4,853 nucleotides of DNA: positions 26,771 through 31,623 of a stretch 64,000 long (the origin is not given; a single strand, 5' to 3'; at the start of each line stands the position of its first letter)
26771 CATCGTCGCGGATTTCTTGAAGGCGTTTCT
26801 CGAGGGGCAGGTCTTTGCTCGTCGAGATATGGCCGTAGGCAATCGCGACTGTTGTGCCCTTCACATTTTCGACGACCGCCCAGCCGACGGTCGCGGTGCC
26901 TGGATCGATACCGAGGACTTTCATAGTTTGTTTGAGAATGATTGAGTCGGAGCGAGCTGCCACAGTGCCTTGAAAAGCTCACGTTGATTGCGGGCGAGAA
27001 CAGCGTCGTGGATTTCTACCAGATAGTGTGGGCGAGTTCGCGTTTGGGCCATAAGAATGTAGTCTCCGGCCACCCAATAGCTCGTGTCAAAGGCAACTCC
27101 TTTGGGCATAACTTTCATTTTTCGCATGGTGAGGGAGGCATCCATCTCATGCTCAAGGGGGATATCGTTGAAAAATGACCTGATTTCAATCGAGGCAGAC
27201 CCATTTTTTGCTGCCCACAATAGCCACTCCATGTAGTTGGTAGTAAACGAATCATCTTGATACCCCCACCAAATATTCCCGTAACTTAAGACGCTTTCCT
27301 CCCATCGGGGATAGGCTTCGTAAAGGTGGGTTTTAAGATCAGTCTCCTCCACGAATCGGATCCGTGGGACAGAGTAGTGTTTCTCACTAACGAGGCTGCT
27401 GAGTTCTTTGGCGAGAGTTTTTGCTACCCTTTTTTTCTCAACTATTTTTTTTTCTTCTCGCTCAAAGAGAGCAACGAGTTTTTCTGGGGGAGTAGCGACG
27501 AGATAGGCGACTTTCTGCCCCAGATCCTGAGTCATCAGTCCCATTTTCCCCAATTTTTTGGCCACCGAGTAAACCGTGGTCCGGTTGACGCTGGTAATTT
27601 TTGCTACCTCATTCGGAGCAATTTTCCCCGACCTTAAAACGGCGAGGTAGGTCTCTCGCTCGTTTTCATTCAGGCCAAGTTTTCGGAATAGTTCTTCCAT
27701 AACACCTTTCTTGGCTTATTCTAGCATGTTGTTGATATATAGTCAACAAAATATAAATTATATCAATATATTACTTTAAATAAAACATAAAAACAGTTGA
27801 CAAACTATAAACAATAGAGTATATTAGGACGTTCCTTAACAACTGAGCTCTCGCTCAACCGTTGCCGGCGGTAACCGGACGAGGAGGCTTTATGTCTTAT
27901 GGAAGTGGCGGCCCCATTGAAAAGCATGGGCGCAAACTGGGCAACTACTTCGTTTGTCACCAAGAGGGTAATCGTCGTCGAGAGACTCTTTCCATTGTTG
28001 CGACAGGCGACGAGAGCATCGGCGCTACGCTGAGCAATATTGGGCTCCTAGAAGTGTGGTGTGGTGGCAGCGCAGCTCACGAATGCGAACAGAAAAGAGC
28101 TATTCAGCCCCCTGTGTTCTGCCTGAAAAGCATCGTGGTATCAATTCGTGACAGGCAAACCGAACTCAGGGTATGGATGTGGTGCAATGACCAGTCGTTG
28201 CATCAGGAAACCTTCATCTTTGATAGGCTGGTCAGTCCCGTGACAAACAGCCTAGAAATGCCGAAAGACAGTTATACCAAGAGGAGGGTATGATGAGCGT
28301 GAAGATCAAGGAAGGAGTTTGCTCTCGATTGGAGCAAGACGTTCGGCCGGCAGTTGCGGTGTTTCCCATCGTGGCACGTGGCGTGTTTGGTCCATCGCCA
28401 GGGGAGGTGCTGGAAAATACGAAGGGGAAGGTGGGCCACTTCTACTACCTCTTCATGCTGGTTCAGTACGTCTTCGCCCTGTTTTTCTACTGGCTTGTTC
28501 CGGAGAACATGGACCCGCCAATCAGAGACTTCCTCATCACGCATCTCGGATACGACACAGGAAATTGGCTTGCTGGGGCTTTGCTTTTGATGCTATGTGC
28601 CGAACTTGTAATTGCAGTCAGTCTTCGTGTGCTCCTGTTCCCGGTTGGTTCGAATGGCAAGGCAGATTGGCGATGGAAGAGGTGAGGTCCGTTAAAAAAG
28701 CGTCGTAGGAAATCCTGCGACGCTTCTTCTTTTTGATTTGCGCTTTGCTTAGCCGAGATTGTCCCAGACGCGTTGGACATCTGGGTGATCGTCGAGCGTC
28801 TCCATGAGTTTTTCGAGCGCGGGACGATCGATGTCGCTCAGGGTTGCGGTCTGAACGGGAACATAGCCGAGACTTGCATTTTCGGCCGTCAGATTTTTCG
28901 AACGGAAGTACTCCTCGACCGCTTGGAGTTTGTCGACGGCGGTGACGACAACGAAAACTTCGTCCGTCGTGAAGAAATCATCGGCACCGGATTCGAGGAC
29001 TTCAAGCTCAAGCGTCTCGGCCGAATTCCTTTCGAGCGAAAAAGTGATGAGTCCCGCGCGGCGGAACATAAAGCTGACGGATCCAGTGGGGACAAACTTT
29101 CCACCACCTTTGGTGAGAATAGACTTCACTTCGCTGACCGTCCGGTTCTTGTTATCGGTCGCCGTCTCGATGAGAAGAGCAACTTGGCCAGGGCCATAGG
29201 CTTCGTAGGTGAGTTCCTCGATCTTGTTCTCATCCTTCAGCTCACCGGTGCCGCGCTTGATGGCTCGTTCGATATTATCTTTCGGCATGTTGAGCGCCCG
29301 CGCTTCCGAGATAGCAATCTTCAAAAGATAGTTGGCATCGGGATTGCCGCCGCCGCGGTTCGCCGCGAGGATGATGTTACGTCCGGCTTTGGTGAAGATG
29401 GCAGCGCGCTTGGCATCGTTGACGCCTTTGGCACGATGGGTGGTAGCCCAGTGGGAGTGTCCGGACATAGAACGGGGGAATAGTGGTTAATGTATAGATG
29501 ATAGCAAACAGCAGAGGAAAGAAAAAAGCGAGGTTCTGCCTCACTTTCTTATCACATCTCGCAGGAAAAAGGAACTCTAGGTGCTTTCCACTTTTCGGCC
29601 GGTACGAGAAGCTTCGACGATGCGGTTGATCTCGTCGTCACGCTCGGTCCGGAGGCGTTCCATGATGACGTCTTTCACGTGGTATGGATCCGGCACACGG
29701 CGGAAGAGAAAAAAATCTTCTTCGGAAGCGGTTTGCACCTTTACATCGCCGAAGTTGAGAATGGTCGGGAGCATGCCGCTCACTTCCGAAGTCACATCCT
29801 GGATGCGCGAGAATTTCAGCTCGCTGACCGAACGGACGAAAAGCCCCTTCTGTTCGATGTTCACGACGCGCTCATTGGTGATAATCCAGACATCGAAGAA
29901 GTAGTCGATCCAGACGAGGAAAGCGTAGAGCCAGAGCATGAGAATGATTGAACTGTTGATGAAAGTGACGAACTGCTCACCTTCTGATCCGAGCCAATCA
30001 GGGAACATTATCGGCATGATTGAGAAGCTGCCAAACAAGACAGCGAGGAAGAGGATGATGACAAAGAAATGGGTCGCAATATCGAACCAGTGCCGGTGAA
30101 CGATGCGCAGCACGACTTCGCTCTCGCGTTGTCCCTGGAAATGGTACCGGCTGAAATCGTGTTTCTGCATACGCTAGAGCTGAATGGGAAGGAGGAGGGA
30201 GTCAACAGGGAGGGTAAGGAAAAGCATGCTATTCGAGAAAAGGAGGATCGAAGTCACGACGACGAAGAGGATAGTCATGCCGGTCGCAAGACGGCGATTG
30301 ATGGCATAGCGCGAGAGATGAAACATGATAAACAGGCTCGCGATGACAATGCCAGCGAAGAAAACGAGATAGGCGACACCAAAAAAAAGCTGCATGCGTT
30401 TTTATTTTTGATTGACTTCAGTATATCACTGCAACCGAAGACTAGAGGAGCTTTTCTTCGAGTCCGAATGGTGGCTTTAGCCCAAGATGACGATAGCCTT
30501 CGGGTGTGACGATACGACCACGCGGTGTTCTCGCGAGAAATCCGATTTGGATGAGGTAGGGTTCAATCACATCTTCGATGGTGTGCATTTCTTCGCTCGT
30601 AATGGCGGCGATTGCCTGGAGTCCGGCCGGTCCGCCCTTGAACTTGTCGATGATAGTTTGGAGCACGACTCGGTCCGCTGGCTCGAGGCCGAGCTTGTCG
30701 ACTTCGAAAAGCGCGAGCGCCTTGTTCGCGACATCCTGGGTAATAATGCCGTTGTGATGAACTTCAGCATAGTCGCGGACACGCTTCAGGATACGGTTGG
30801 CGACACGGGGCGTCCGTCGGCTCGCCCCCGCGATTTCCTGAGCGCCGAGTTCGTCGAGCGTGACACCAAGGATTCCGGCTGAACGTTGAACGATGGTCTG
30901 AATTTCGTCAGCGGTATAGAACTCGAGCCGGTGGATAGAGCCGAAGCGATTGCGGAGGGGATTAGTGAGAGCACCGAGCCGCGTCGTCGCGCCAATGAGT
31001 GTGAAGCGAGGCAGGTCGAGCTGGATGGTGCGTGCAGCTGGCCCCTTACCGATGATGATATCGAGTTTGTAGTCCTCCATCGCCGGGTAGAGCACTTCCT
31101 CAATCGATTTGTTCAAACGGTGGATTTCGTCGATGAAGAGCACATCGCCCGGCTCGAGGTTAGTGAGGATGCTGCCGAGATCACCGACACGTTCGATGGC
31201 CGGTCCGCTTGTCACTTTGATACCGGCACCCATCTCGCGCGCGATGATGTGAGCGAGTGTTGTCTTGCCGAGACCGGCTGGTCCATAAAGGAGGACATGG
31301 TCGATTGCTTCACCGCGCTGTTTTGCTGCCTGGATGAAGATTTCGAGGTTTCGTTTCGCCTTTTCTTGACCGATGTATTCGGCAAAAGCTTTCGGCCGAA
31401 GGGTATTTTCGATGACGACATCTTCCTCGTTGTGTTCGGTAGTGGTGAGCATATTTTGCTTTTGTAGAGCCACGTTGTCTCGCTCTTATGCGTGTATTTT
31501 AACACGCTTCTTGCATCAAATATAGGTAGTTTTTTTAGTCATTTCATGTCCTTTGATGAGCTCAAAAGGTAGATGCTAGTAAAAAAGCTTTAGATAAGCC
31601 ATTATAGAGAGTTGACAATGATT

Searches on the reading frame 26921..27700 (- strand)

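Call 61: search_protein_families(library=pfam, max_evalue=0.00001, proteins=[window:26921-27700:-])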
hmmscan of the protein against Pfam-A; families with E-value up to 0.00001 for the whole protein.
window:26921-27700:- (259 aa): 1 family
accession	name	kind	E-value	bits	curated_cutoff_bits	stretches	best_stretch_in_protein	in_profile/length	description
PF01978.25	TrmB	-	3.2e-12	46.5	25.6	1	6-71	2-66/68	Sugar-specific transcriptional regulator TrmB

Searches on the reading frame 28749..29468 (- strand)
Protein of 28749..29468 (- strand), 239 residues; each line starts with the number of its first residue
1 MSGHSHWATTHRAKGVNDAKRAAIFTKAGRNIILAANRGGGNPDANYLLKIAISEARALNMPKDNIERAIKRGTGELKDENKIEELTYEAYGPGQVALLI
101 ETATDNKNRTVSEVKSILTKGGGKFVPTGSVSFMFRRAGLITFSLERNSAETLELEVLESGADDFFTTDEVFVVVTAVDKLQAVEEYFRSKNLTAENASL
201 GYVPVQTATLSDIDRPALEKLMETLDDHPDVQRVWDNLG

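Call 61: search_protein_families(library=pfam, max_evalue=0.00001, proteins=[window:28749-29468:-])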
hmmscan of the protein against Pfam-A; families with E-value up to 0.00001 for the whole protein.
window:28749-29468:- (239 aa): 2 families
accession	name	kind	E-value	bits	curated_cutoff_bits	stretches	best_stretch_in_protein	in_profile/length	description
PF01709.26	Transcrip_reg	-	2.1e-47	161.3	27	1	84-238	2-160/160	TACO1/YebC second and third domain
PF20772.2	TACO1_YebC_N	-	2.4e-26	92.4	36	1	5-76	1-73/73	TACO1/YebC protein N-terminal domain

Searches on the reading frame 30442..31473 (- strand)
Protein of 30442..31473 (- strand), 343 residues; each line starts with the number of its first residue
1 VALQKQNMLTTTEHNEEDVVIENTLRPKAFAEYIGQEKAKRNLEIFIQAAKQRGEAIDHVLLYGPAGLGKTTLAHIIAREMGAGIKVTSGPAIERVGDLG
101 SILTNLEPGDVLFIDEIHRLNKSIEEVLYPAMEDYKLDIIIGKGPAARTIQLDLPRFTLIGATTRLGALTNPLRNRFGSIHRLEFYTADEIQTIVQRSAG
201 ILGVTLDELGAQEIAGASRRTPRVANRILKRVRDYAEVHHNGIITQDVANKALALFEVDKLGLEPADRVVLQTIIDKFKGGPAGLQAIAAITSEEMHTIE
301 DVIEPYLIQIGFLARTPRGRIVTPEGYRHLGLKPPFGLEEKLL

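Call 61: search_protein_families(library=pfam, max_evalue=0.00001, proteins=[window:30442-31473:-])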
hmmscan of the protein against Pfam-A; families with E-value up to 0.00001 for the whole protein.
window:30442-31473:- (343 aa): 7 families
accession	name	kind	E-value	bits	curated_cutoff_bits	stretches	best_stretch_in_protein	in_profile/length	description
PF05496.18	RuvB_N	-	1.7e-79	265.6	27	1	25-183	1-159/159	Holliday junction DNA helicase RuvB P-loop domain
PF17864.7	AAA_lid_4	-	4.9e-28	97.1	27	1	186-259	1-74/74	RuvB AAA lid domain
PF05491.19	RuvB_C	-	1.1e-24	86.6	24.7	1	260-330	1-71/72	RuvB C-terminal winged helix domain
PF00004.35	AAA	-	1.3e-19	71.4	21.2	1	60-181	1-127/131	ATPase family associated with various cellular activities (AAA)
PF07728.20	AAA_5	-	1.2e-09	38.8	22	1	59-177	1-139/139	AAA domain (dynein-related subfamily)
PF06068.19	TIP49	-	6.2e-07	29.4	23.8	0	32-88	25-81/347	TIP49 P-loop domain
PF01078.27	Mg_chelatase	-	3.8e-06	26.9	20.3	0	30-77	2-42/207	Magnesium chelatase, subunit ChlI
